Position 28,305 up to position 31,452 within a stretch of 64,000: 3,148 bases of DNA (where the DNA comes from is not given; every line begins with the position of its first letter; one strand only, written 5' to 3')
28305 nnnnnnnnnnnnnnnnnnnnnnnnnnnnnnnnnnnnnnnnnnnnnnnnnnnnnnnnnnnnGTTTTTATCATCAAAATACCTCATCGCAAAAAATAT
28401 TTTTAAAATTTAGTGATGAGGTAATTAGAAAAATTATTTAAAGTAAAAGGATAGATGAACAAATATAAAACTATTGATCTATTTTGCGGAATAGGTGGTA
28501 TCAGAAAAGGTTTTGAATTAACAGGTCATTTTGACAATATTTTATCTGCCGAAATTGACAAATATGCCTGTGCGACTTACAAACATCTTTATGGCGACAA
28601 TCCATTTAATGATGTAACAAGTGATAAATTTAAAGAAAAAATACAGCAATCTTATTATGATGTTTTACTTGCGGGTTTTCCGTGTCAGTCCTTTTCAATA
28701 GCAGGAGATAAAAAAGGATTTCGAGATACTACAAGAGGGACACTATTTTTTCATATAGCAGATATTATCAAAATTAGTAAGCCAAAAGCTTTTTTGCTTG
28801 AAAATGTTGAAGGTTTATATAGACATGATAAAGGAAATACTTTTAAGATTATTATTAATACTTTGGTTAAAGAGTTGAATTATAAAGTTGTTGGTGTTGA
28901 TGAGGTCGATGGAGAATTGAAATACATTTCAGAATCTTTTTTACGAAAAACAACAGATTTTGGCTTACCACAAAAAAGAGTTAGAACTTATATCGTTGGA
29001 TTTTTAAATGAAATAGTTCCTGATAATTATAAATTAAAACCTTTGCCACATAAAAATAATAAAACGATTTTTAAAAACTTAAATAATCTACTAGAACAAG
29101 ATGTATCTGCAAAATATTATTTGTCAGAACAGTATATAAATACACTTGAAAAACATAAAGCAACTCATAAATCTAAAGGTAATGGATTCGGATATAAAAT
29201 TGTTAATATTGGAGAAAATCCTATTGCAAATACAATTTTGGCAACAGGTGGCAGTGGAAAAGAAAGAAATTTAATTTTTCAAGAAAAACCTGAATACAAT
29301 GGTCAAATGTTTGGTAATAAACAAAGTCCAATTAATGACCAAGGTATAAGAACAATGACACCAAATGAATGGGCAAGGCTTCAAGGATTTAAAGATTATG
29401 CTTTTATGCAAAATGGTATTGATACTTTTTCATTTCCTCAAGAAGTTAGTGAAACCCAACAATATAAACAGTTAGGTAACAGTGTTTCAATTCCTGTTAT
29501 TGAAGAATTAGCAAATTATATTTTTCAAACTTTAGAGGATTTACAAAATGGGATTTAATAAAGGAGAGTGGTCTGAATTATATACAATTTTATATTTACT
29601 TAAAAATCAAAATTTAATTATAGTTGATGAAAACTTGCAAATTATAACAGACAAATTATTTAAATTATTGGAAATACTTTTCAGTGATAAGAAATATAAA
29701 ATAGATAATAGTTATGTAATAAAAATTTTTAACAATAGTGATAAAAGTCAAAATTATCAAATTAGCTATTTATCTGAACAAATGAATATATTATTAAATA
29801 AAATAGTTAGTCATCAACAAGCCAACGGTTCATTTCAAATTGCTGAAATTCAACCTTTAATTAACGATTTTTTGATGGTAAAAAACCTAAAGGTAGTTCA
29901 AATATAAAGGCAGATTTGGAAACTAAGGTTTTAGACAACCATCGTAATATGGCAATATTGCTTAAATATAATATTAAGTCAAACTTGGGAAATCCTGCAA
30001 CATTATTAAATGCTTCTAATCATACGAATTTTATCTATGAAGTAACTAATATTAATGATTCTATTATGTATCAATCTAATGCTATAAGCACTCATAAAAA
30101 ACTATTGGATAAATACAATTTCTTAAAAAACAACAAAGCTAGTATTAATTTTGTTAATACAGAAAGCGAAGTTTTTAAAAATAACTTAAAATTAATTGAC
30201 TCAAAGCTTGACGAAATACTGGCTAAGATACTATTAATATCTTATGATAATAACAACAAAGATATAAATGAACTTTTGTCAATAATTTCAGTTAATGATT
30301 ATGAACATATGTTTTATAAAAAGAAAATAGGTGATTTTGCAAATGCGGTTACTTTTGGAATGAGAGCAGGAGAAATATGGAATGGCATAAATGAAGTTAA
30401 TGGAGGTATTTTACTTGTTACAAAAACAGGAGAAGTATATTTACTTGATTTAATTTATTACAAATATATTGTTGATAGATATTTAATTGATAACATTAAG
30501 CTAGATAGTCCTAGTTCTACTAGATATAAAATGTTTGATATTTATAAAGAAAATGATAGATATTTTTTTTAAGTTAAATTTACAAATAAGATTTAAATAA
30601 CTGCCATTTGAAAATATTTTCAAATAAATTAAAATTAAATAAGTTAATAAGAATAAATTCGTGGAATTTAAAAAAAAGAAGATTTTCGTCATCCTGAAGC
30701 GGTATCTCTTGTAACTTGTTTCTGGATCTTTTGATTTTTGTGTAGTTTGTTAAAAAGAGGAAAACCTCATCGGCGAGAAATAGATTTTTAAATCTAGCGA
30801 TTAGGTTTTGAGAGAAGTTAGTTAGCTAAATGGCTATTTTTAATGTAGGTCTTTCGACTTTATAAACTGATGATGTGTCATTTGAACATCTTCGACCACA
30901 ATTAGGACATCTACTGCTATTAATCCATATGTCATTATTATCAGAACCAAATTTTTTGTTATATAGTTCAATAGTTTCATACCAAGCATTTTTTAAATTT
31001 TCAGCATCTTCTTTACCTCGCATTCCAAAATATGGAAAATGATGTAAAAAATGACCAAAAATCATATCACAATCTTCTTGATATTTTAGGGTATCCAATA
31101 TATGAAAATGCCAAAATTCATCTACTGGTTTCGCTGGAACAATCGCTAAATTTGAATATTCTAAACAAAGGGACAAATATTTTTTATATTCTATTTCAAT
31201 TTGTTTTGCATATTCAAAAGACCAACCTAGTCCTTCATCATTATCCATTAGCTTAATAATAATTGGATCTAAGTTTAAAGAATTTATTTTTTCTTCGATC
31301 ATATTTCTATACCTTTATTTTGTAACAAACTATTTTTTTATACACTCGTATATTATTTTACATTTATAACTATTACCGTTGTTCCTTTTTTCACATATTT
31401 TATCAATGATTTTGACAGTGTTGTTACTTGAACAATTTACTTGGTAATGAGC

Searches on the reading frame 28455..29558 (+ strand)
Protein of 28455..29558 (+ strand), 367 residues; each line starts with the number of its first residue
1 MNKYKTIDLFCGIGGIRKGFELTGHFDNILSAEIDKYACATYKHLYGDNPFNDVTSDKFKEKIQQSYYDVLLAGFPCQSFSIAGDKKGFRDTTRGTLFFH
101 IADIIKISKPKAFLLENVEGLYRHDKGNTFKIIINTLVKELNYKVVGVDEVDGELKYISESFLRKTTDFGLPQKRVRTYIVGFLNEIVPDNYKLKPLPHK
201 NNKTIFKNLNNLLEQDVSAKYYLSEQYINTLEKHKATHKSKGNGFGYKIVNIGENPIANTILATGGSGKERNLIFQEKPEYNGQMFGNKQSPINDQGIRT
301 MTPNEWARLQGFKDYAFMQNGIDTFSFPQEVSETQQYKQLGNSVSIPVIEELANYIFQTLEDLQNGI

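Call 5: search_protein_families(library=pfam, proteins=[window:28455-29558:+])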
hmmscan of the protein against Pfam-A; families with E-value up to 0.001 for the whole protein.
window:28455-29558:+ (367 aa): 1 family
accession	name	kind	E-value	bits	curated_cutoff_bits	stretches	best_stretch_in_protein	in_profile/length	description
PF00145.23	DNA_methylase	-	3.4e-78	263.8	22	1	4-357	1-323/324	C-5 cytosine-specific DNA methylase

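Call 29: find_homologous_proteins(query=window:28455-29558:+)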
Query window:28455-29558:+ (367 aa): 7692 proteins with E <= 0.001 among 8000 candidates; the best 120 are listed.
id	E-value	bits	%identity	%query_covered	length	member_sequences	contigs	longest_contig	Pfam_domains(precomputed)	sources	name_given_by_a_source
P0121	2.0e-246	835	100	100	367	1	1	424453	PF00145.24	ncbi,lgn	-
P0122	3.3e-204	696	81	100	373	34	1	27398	PF00145.24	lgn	-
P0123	1.9e-202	690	82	99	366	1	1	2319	PF00145.24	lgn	-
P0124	2.5e-202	690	82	99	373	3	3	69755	PF00145.24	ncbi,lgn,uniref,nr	ncbi:DNA (cytosine-5-)-methyltransferase [Aliarcobacter butzleri]|uniref:DNA (cytosine-5-)-methyltra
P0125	5.4e-202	689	82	99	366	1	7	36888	PF00145.24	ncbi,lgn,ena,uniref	ncbi:DNA (cytosine-5-)-methyltransferase [Aliarcobacter cryaerophilus]|uniref:DNA (cytosine-5-)-meth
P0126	6.1e-202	689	82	99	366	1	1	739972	PF00145.24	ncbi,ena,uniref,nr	ncbi:DNA (cytosine-5-)-methyltransferase [Aliarcobacter skirrowii]|uniref:DNA (cytosine-5-)-methyltr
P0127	6.4e-202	688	82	99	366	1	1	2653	PF00145.24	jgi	-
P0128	7.0e-202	688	82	99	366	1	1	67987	PF00145.24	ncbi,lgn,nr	ncbi:MAG: DNA (cytosine-5-)-methyltransferase [Aliarcobacter cryaerophilus]|nr:DNA (cytosine-5-)-met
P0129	7.7e-202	688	82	99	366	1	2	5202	PF00145.24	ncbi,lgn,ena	-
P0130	9.1e-202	688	82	99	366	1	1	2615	PF00145.24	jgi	-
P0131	1.1e-201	688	81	99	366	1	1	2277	PF00145.24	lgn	-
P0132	1.9e-201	687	81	99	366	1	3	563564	PF00145.24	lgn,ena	-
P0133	3.6e-201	686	81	99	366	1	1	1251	PF00145.24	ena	-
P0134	8.8e-201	685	81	99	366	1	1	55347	PF00145.24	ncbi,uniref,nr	ncbi:DNA (cytosine-5-)-methyltransferase [Arcobacter sp. AHV-9/2010]|uniref:DNA (cytosine-5-)-methyl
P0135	9.0e-201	685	81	99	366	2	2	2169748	PF00145.24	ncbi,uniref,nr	ncbi:DNA (cytosine-5-)-methyltransferase [Aliarcobacter cryaerophilus]|uniref:DNA (cytosine-5-)-meth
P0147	1.2e-195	668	80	99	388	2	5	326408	PF00145.24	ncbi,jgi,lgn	jgi:DNA (cytosine-5)-methyltransferase 1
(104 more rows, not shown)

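Call 30: find_encoding_contigs(protein=P0122, flank=6000, max_places=3)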
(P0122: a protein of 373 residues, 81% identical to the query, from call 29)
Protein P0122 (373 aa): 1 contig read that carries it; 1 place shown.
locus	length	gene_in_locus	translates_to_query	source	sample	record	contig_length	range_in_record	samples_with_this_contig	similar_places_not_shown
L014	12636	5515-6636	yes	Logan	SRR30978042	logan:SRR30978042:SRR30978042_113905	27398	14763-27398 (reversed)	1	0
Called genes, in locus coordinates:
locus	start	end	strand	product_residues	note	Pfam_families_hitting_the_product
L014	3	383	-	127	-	?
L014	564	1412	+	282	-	PF01814:Hemerythrin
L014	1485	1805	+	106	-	-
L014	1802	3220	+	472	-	PF01435:Peptidase_M48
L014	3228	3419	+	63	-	-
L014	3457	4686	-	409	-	PF01266:DAO (faint), PF03486:HI0933_like, PF07992:Pyr_redox_2 (faint), PF22780:HI0933_like_1st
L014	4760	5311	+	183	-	-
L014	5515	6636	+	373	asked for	PF00145:DNA_methylase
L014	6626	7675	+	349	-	PF09561:RE_HpaII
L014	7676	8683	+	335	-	PF00145:DNA_methylase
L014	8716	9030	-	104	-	PF07883:Cupin_2 (weak)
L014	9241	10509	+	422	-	PF01053:Cys_Met_Meta_PP, PF00155:Aminotran_1_2, PF01041:DegT_DnrJ_EryC1 (weak), PF00266:Aminotran_5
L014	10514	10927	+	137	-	PF02082:Rrf2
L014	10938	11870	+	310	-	PF00291:PALP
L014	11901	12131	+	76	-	PF09834:DUF2061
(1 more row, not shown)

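Call 31: find_encoding_contigs(protein=P0135, flank=6000, max_places=3)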
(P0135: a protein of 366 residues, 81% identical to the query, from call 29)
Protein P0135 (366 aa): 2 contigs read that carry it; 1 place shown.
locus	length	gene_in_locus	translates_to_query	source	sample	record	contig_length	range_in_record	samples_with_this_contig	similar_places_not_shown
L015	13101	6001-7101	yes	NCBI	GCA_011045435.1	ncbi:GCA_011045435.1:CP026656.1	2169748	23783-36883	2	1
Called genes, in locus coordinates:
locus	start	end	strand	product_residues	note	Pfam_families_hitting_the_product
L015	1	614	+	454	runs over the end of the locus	PF02321:OEP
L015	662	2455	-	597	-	PF00015:MCPsignal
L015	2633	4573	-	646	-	PF00015:MCPsignal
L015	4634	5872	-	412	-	PF03486:HI0933_like, PF07992:Pyr_redox_2 (faint), PF13454:NAD_binding_9 (faint), PF22780:HI0933_like_1st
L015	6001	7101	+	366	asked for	PF00145:DNA_methylase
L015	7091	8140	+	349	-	PF09561:RE_HpaII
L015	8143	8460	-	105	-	-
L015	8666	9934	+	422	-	PF01053:Cys_Met_Meta_PP, PF00155:Aminotran_1_2, PF00266:Aminotran_5 (weak)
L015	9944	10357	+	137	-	PF02082:Rrf2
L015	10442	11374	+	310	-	PF00291:PALP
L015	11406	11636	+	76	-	PF09834:DUF2061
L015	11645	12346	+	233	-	PF01507:PAPS_reduct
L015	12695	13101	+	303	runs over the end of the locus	PF01507:PAPS_reduct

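Call 32: find_encoding_contigs(protein=P0147, flank=6000, max_places=3)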
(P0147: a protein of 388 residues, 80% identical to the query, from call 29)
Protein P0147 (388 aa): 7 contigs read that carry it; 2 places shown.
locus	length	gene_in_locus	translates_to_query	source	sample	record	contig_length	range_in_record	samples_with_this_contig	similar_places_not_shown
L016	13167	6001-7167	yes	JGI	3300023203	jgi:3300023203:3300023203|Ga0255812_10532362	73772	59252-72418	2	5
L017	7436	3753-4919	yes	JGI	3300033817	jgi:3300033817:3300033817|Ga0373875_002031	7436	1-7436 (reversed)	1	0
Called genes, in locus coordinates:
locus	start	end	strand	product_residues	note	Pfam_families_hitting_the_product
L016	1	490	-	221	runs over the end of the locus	PF00528:BPD_transp_1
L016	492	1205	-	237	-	PF13531:SBP_bac_11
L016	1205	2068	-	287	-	PF02463:SMC_N (faint), PF00005:ABC_tran, PF13304:AAA_21 (faint)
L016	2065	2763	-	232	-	PF00528:BPD_transp_1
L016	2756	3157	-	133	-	PF03459:TOBE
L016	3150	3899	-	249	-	PF13531:SBP_bac_11, PF01547:SBP_bac_1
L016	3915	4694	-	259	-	PF00126:HTH_1, PF03459:TOBE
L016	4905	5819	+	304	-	PF00768:Peptidase_S11, PF13354:Beta-lactamase2 (faint)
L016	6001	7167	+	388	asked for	PF00145:DNA_methylase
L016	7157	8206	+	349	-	PF09561:RE_HpaII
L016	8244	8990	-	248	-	PF03807:F420_oxidored (weak), PF14748:P5CR_dimer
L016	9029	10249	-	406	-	PF12704:MacB_PCD, PF02687:FtsX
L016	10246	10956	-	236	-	PF00005:ABC_tran, PF02463:SMC_N (faint), PF13304:AAA_21 (faint)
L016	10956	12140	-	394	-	PF25917:BSH_RND, PF25973:BSH_CzcB (weak), PF25885:HH_EMRA (weak), PF25954:Beta-barrel_RND_2, PF25990:Beta-barrel_YknX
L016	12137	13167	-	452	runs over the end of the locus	PF02321:OEP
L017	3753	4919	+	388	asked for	PF00145:DNA_methylase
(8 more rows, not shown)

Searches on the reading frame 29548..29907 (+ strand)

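Call 5: search_protein_families(library=pfam, proteins=[window:29548-29907:+])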
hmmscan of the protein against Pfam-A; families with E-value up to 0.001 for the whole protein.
window:29548-29907:+ (119 aa): 2 families
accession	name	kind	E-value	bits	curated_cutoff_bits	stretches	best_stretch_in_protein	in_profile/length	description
PF09561.16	RE_HpaII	-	2.6e-11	43.9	25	1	4-110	1-110/359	HpaII restriction endonuclease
PF11614.14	FixG_C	-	0.00059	20.4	25.6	1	48-83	27-61/119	IG-like fold at C-terminal of FixG, putative oxidoreductase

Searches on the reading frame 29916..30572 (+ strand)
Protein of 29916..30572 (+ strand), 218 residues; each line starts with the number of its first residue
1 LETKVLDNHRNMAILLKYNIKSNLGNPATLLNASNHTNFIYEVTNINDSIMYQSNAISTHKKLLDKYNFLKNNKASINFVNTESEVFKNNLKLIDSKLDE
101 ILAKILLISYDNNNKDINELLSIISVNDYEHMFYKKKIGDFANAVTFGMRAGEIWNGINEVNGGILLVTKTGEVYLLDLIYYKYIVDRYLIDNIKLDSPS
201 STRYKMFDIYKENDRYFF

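Call 5: search_protein_families(library=pfam, proteins=[window:29916-30572:+])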
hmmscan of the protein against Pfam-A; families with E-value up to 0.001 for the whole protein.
window:29916-30572:+ (218 aa): 1 family
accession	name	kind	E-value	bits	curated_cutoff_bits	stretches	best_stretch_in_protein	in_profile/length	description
PF09561.16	RE_HpaII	-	2.2e-45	156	25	1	4-218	126-351/359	HpaII restriction endonuclease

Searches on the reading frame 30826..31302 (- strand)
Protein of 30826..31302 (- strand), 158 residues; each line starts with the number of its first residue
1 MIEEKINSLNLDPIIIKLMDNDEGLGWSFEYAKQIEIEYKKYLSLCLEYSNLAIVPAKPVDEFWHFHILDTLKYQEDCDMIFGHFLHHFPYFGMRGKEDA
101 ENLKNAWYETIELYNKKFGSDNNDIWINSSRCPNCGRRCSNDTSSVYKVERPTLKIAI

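Call 5: search_protein_families(library=pfam, proteins=[window:30826-31302:-])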
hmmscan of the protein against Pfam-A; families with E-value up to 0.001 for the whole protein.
window:30826-31302:- (158 aa): 0 families

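Call 56: find_homologous_proteins(query=window:30826-31302:-)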
Query window:30826-31302:- (158 aa): 832 proteins with E <= 0.001 among 845 candidates; the best 120 are listed.
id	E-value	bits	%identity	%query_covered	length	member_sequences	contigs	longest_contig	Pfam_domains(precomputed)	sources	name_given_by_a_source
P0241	2.1e-106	371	100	100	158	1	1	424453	PF27765.1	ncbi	-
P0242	1.6e-63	231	63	97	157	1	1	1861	PF27765.1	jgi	-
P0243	1.7e-63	231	61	97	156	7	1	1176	PF27765.1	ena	-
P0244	3.5e-63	230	60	99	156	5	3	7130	PF27765.1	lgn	-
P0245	1.1e-62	229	62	96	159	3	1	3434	PF27765.1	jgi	jgi:hypothetical protein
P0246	2.1e-62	228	59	99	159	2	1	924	PF27765.1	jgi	-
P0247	9.3e-62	226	58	99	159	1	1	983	PF27765.1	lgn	-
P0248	1.0e-61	226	63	98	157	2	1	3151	PF27765.1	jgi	-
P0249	1.4e-61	225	59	97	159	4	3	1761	PF27765.1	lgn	-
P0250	2.1e-61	225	59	99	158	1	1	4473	PF27765.1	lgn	-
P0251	3.0e-61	224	62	95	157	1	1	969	PF27765.1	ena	-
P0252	5.3e-61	223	59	99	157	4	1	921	PF27765.1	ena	-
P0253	6.8e-61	223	63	95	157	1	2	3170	PF27765.1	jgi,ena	-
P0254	7.1e-61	223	59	99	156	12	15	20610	PF27765.1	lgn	-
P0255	3.6e-60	221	58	96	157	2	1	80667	PF27765.1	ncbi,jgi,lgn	ncbi:MAG: hypothetical protein RIT27_2290 [Pseudomonadota bacterium]|jgi:hypothetical protein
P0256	3.7e-60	220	57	98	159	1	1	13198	PF27765.1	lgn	-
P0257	3.7e-60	220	59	97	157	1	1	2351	PF27765.1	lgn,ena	-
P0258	5.6e-60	220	60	97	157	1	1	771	PF27765.1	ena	-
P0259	5.8e-60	220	58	99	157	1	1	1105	PF27765.1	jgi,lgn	-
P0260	9.0e-60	219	57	99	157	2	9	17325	PF27765.1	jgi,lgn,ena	-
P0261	1.1e-59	219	56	97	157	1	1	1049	PF27765.1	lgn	-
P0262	1.3e-59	219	58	99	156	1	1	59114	PF27765.1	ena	-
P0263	1.3e-59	219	58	100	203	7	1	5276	PF27765.1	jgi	-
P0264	1.5e-59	218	56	99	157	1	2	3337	PF27765.1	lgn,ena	-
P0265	1.6e-59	218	58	98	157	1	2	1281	PF27765.1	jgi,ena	-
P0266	1.7e-59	218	58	97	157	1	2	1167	PF27765.1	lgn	-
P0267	1.9e-59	218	58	99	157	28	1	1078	PF27765.1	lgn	-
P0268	2.2e-59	218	59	97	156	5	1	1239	PF27765.1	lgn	-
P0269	2.5e-59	218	58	97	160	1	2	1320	PF27765.1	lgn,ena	-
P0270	2.6e-59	218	58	99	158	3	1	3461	PF27765.1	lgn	-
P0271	2.6e-59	218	56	97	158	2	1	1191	PF27765.1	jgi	-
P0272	2.7e-59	218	61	94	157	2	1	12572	PF27765.1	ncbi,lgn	-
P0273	3.3e-59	217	56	97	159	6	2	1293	PF27765.1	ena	-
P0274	3.4e-59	217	60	98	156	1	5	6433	PF27765.1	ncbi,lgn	-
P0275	3.7e-59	217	56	99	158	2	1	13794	PF27765.1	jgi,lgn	jgi:hypothetical protein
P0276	3.7e-59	217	58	99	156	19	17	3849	PF27765.1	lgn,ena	-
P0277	4.1e-59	217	57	99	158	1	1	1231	PF27765.1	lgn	-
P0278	4.4e-59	217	58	99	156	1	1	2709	PF27765.1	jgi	jgi:hypothetical protein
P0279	5.5e-59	217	56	99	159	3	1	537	PF27765.1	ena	-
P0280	5.7e-59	217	56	99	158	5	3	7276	PF27765.1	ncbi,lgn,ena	-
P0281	7.6e-59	216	57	99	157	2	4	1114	PF27765.1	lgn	-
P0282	9.9e-59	216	56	99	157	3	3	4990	PF27765.1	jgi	jgi:hypothetical protein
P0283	1.2e-58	216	59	94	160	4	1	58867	PF27765.1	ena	-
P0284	1.8e-58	215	59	97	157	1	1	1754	PF27765.1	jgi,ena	-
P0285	1.9e-58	215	57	99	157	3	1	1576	PF27765.1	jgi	jgi:hypothetical protein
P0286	2.2e-58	215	61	97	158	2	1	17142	PF27765.1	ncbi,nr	ncbi:MAG: hypothetical protein Q4B81_07985 [Moraxella sp.]|nr:hypothetical protein [Moraxella sp.]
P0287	2.6e-58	214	55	100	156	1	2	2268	PF27765.1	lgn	-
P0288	2.8e-58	214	58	99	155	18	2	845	PF27765.1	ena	-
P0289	4.0e-58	214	60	96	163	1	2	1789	PF27765.1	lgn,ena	-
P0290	5.3e-58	213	54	99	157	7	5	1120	PF27765.1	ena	-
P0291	6.0e-58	213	56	98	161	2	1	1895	PF27765.1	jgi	-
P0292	6.6e-58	213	55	97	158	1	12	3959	PF27765.1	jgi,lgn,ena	jgi:hypothetical protein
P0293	7.9e-58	213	54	100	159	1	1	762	PF27765.1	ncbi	-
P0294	1.0e-57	213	60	95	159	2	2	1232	PF27765.1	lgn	-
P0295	1.3e-57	212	59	97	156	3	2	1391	PF27765.1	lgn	-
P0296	1.4e-57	212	57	96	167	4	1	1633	PF27765.1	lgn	-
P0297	1.5e-57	212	61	89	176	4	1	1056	PF27765.1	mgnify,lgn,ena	mgnify:CR=1 FL=1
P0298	1.6e-57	212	59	97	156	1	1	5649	PF27765.1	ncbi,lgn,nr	ncbi:MAG: hypothetical protein Q8O37_13155 [Sulfuricellaceae bacterium]|nr:hypothetical protein [Sul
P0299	1.9e-57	212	57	99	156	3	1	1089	PF27765.1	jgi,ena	-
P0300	2.2e-57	211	56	99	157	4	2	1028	PF27765.1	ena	-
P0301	2.6e-57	211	54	100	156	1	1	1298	PF27765.1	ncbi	-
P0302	2.9e-57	211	58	97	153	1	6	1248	PF27765.1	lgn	-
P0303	3.1e-57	211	58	97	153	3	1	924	PF27765.1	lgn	-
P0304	3.7e-57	211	56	100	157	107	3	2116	PF27765.1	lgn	-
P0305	4.4e-57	210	57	97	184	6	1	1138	PF27765.1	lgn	-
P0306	4.5e-57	210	55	99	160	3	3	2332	PF27765.1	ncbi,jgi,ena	jgi:hypothetical protein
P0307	6.7e-57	210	60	95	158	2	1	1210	PF27765.1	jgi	-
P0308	7.2e-57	210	57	96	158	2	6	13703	PF27765.1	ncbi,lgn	-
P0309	7.4e-57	210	55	100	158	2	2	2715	PF27765.1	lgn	-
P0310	9.1e-57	209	58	96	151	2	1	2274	PF27765.1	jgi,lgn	jgi:hypothetical protein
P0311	9.4e-57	209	60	86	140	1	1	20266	PF27765.1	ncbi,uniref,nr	ncbi:glycine-rich domain-containing protein [Stenoxybacter acetivorans]|uniref:glycine-rich domain-c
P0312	9.5e-57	209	57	96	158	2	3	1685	PF27765.1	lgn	-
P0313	9.9e-57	209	59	96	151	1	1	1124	PF27765.1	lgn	-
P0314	1.0e-56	209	57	100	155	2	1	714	PF27765.1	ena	-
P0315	1.1e-56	209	58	97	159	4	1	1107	PF27765.1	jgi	-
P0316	1.1e-56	209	55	100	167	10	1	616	PF27765.1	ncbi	-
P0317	1.7e-56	209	55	99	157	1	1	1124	PF27765.1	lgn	-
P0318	1.9e-56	208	57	95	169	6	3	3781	PF27765.1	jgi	jgi:hypothetical protein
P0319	2.6e-56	208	56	97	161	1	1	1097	PF27765.1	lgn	-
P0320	2.7e-56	208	55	97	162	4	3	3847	PF27765.1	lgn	-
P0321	3.3e-56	208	54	99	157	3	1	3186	PF27765.1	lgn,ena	-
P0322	3.7e-56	207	54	99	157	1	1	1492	PF27765.1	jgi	jgi:hypothetical protein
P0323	4.0e-56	207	58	89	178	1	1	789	PF27765.1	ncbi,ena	-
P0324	4.3e-56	207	57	97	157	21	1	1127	PF27765.1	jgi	-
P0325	4.6e-56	207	56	97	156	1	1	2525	PF27765.1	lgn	-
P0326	5.0e-56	207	56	96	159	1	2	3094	PF27765.1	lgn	-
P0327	5.6e-56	207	59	92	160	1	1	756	PF27765.1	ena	-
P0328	6.3e-56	207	54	99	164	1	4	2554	PF27765.1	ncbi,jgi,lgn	-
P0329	9.4e-56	206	57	95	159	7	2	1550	PF27765.1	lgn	-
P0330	1.0e-55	206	59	86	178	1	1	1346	PF27765.1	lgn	-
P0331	1.2e-55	206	57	96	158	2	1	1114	PF27765.1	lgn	-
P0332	1.3e-55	206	58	96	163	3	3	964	PF27765.1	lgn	-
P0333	1.4e-55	206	57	96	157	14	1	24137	PF27765.1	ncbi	-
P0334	1.6e-55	205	54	99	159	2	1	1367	PF27765.1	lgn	-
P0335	1.7e-55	205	58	94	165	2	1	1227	PF27765.1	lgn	-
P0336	2.2e-55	205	54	96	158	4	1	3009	PF27765.1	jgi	-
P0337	2.3e-55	205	51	97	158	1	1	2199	PF27765.1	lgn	-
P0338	2.3e-55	205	57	96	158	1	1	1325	PF27765.1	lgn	-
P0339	3.0e-55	205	55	99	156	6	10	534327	PF27765.1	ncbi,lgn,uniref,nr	ncbi:hypothetical protein SAMN05216379_12625 [Nitrosomonas eutropha]|uniref:Glycine-rich domain-cont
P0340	3.6e-55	204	58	97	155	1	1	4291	PF27765.1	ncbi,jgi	jgi:hypothetical protein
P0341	4.7e-55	204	56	96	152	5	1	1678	PF27765.1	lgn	-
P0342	9.4e-55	203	56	97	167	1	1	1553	PF27765.1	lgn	-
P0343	1.0e-54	203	57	95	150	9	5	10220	PF27765.1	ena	-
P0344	1.1e-54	203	56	94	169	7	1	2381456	PF27765.1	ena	-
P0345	1.2e-54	203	56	94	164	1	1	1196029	PF27765.1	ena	-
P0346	1.2e-54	203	56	96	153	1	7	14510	PF27765.1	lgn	-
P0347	1.3e-54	202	55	97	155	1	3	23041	PF27765.1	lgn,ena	-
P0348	1.3e-54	202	55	96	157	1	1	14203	PF27765.1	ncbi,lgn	-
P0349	1.4e-54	202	59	88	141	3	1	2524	PF27765.1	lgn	-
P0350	1.9e-54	202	54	99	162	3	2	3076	PF27765.1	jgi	jgi:Uncharacterized conserved protein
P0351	1.9e-54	202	54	96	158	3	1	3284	PF27765.1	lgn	-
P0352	2.5e-54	202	54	96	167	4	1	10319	PF27765.1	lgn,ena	-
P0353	3.1e-54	201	55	95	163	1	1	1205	PF27765.1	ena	-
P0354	3.3e-54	201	54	92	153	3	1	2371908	PF27765.1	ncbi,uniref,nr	ncbi:glycine-rich domain-containing protein [Wielerella bovis]|uniref:glycine-rich domain-containing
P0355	3.4e-54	201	55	97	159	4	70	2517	PF27765.1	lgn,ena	-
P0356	3.6e-54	201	58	97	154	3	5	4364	PF27765.1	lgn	-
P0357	3.9e-54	201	55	96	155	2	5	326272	PF27765.1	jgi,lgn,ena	-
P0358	5.2e-54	200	54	99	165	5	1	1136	PF27765.1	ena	-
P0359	6.3e-54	200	61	86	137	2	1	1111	PF27765.1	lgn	-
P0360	6.7e-54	200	55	97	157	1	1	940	PF27765.1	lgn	-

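Call 72: search_protein_families(library=padloc, proteins=[window:30826-31302:-], max_evalue=0.001)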
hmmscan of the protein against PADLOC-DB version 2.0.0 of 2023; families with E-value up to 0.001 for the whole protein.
window:30826-31302:- (158 aa): 0 families
